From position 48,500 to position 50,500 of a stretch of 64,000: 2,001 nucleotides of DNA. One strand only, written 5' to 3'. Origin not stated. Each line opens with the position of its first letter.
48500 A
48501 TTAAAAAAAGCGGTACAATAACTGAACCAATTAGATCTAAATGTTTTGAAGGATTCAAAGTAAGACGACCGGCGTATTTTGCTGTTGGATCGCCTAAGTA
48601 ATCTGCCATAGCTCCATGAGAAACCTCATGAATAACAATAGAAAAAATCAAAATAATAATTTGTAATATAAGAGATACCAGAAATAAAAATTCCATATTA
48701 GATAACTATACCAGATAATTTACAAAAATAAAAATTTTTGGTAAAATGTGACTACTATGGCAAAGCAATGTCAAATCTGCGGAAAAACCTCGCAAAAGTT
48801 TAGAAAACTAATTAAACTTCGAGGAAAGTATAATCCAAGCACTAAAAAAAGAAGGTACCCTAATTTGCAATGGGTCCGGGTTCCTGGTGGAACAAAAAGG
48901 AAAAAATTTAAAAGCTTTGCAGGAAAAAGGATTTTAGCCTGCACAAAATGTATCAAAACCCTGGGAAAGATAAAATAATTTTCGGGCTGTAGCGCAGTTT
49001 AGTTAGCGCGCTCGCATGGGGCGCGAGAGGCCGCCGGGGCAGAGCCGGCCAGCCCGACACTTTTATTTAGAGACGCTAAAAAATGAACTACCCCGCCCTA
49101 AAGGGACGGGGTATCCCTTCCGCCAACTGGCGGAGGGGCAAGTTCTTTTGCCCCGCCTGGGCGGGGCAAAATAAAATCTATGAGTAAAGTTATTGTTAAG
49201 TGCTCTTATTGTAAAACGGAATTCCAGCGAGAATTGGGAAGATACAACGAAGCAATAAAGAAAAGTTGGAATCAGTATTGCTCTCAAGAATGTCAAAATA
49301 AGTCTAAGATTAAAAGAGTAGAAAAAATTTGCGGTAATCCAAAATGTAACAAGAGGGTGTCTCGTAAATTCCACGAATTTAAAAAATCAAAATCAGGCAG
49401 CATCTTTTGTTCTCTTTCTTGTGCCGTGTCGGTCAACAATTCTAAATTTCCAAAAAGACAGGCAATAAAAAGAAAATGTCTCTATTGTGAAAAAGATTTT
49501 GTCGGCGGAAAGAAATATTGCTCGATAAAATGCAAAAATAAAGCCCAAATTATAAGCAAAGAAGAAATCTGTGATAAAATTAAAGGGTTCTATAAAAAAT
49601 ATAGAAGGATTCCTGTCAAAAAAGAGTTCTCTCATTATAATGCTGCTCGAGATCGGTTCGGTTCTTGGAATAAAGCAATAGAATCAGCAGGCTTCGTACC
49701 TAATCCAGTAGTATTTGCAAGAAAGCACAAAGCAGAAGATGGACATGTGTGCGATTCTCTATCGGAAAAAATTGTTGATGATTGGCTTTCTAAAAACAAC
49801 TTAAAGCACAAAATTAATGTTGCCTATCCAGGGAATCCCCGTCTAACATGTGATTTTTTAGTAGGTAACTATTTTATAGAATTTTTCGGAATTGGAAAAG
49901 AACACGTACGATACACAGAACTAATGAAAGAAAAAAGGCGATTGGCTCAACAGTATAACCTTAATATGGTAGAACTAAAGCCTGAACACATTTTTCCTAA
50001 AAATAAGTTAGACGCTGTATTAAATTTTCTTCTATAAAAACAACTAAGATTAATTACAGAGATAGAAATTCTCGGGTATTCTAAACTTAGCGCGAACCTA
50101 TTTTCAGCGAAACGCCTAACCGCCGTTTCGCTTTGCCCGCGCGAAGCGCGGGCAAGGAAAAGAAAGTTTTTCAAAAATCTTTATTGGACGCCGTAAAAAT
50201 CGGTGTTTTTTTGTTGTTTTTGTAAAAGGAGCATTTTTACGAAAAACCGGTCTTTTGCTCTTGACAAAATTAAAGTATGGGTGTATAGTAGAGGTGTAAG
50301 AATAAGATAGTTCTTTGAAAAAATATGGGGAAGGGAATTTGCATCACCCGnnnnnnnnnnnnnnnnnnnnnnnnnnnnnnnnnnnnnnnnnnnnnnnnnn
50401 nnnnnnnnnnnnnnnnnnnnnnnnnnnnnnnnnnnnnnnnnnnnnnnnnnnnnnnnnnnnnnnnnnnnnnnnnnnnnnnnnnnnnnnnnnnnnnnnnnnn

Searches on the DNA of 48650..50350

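Call 87: search_rna_families(source=window, start=48650, end=50350, threshold=evalue, max_evalue=1)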
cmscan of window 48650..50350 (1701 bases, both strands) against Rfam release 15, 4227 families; matches with E-value up to 1: 5.
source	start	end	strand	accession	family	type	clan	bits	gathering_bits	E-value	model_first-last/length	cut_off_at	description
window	49216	49284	+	RF04335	Plastid-rpl20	Cis-reg;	-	25.9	53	0.55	1-80/80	no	Plastid-rpl20 3UTR RNA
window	49078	49184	+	RF00499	Parecho_CRE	Cis-reg;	-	21.4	55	0.19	1-116/116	no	Human parechovirus 1 (HPeV1) cis regulatory element (CRE)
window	50081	50323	+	RF01493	rli37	Gene; sRNA;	-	19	90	0.54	1-247/247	no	Listeria sRNA rli37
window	49083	49161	-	RF02837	anti-hemB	Gene; sRNA;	-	17.8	49.5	0.37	1-81/81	no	Burkholderia RNA 7 (anti-hemB)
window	49070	49170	-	RF00062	HgcC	Gene;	-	16.5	50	0.59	1-130/130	no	HgcC family RNA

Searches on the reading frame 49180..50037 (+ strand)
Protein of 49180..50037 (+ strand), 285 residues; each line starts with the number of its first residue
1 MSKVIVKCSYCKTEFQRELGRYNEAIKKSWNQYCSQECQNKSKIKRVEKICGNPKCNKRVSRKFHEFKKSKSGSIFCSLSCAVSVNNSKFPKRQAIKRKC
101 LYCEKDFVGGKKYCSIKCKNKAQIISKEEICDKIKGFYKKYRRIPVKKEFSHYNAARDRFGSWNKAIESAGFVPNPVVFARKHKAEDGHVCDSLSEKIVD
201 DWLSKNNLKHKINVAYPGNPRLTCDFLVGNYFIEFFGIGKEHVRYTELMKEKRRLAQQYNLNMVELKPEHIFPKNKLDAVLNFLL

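Call 27: search_protein_families(library=pfam, proteins=[window:49180-50037:+])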
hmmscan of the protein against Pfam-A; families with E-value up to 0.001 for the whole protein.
window:49180-50037:+ (285 aa): 1 family
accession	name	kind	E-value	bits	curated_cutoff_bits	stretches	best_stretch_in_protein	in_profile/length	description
PF18780.6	HNH_repeat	-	3.3e-12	47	26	1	125-172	1-53/54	Homing endonuclease associated repeat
